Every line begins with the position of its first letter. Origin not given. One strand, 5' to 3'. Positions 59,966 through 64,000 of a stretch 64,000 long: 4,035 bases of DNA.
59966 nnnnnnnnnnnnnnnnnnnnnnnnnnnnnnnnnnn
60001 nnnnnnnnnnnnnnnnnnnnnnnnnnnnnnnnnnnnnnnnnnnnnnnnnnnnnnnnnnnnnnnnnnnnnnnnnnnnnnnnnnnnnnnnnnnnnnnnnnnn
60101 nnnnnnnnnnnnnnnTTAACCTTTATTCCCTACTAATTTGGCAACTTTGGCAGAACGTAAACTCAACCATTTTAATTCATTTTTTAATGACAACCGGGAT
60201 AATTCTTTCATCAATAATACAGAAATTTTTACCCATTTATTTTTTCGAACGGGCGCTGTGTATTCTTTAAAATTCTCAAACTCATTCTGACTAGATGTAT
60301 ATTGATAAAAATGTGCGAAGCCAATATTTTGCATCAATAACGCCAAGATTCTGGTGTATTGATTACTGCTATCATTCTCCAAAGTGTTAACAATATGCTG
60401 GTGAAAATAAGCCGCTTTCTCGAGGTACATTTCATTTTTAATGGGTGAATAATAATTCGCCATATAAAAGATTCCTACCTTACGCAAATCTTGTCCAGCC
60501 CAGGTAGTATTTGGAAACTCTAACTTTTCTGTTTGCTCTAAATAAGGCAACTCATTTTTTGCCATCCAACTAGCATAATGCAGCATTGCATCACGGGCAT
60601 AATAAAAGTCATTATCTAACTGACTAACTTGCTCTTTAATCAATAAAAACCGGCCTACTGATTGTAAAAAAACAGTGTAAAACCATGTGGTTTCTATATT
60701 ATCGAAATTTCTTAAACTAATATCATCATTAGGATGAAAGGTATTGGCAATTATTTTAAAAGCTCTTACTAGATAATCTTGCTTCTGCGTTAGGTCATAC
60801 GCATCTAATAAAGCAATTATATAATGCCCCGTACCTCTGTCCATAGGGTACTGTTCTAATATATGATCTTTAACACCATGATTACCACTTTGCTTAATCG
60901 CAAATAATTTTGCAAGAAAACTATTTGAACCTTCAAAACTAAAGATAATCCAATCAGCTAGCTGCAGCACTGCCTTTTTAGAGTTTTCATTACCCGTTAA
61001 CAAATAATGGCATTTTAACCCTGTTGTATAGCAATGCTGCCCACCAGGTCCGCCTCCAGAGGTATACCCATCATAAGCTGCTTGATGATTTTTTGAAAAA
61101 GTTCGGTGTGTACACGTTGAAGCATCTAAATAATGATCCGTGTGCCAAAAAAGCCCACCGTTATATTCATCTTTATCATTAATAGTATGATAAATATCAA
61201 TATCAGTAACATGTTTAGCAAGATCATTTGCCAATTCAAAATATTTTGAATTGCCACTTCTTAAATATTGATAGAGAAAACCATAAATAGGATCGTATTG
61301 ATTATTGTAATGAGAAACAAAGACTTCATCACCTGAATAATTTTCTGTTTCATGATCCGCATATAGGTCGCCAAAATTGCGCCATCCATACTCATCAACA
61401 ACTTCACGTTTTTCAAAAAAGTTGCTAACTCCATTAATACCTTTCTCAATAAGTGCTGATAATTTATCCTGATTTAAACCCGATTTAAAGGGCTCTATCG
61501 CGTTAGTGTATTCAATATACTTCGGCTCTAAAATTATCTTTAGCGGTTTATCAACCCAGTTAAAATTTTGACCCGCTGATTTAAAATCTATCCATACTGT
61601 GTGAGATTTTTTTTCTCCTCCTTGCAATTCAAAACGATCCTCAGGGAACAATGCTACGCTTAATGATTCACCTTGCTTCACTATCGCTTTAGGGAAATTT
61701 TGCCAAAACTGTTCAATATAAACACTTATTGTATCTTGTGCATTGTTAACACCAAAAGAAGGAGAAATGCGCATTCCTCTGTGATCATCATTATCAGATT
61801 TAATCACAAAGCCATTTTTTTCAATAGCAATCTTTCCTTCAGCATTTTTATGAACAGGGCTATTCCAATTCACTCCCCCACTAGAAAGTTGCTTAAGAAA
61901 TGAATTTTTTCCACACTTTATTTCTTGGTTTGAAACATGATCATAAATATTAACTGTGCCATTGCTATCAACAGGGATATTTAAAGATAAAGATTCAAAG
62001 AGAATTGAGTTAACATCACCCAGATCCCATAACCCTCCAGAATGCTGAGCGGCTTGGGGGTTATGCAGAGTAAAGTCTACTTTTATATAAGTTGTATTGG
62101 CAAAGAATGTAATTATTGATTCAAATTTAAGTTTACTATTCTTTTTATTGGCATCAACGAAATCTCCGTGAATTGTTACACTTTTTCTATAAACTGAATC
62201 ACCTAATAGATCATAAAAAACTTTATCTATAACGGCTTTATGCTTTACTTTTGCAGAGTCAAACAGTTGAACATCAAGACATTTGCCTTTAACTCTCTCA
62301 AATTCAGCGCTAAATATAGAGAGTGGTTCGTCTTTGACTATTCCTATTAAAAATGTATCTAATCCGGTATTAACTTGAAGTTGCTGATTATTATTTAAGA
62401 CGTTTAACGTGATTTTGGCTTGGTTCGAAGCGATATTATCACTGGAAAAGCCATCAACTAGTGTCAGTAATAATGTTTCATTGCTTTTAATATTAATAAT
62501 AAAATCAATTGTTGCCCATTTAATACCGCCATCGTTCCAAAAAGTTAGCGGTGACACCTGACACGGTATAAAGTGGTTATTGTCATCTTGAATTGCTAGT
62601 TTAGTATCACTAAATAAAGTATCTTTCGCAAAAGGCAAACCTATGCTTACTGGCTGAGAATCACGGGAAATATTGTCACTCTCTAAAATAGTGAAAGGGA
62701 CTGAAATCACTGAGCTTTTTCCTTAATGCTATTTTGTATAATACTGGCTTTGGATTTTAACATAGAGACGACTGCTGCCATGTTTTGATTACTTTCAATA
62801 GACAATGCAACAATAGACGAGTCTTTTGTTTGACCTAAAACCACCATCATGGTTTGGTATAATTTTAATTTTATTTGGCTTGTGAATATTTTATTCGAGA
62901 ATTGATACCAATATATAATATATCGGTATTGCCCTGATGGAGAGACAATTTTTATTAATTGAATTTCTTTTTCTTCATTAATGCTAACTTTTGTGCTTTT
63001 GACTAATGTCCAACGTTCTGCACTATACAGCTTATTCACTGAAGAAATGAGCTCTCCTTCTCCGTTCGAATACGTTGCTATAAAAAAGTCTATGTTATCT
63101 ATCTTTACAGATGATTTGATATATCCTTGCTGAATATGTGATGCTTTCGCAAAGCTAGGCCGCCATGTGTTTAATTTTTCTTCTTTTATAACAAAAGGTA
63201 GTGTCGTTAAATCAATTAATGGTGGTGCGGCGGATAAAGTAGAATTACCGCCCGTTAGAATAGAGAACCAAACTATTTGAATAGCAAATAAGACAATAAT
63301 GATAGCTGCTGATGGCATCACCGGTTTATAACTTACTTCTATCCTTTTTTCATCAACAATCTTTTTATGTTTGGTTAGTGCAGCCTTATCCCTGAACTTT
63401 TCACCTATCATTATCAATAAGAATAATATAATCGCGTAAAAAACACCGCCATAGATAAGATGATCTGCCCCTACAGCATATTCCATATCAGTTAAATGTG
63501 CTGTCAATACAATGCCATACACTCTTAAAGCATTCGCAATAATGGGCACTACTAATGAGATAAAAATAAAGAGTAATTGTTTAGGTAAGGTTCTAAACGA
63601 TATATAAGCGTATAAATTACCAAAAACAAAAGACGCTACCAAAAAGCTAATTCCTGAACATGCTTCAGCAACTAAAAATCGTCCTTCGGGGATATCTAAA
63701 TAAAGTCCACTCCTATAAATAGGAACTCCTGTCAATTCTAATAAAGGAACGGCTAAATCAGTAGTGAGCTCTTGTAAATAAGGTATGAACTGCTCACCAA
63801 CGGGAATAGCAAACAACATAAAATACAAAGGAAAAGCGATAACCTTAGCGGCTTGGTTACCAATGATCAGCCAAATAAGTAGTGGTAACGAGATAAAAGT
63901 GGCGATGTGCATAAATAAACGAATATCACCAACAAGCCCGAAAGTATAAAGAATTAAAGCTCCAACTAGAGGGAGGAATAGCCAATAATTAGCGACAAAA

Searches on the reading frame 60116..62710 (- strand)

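Call 7: search_protein_families(library=pfam, proteins=[window:60116-62710:-], max_evalue=0.001)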
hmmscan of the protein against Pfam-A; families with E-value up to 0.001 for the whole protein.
window:60116-62710:- (864 aa): 2 families
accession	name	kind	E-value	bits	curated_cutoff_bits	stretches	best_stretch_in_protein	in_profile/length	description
PF21346.3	PcRGLX_3rd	-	5.1e-08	33.1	23.8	1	391-509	3-124/411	PcRGLX-like protein C-terminal alpha/alpha toroid domain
PF19501.5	PcRGLX_1st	-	8.3e-08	32.4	22.1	1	16-70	14-68/83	PcRGLX-like N-terminal RIFT barrel domain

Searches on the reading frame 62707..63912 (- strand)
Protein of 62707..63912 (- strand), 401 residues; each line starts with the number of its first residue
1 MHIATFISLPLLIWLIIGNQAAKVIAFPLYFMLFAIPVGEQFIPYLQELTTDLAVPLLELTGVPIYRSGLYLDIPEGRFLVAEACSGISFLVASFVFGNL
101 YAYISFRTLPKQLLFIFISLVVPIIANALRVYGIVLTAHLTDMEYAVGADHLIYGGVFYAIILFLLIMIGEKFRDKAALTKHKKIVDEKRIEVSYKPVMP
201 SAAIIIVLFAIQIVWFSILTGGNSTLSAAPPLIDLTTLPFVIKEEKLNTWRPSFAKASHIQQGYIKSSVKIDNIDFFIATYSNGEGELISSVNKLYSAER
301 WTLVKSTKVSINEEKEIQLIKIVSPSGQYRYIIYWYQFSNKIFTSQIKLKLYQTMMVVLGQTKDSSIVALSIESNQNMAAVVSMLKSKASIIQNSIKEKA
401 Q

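Call 22: search_protein_families(library=ncbifam, proteins=[window:62707-63912:-], max_evalue=0.00001)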
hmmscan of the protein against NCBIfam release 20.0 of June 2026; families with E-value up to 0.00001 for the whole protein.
window:62707-63912:- (401 aa): 13 families
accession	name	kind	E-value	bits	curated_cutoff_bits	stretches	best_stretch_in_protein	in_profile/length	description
TIGR03109.2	exosort_XrtA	exception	2.8e-68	230.2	208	1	1-175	87-261/261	exosortase A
TIGR02602.1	8TM_EpsH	subfamily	4.5e-45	154.1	105.55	1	2-171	66-238/241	exosortase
NF038142.1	exosort_XrtW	exception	2.4e-39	135.1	425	1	3-377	91-470/494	exosortase W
TIGR04152.1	exosort_VPLPA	exception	7.1e-30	104.5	400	1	2-378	67-461/486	VPLPA-CTERM-specific exosortase XrtD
NF035943.2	exosort_XrtV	exception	4.5e-19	68.8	313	1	7-170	95-263/270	exosortase V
TIGR04178.1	exo_archaeo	signature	3.5e-16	59.3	23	1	80-169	2-90/97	exosortase/archaeosortase family protein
TIGR03113.1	exosort_XrtB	exception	6.3e-13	49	275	1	12-169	98-260/268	exosortase B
TIGR04151.1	exosort_VPDSG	exception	1.8e-11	44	300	1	13-166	135-292/306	VPDSG-CTERM-specific exosortase XrtC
TIGR02914.1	EpsI_fam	equivalog_domain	4.1e-11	42.7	42.8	1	247-377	18-150/174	exosortase C-terminal domain/associated protein EpsI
NF033770.1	exosort_XrtT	exception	1.4e-07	30.5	250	1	31-215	117-304/472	exosortase T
TIGR04287.1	exosort_XrtK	exception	6.7e-07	29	55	1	75-174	58-159/163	exosortase K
TIGR03763.1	cyanoexo_CrtA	exception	1.3e-06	28.1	150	1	40-144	126-230/260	cyanoexosortase A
TIGR04156.1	cyanoexo_CrtB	exception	6.7e-06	25.8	300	0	11-178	99-271/280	cyanoexosortase B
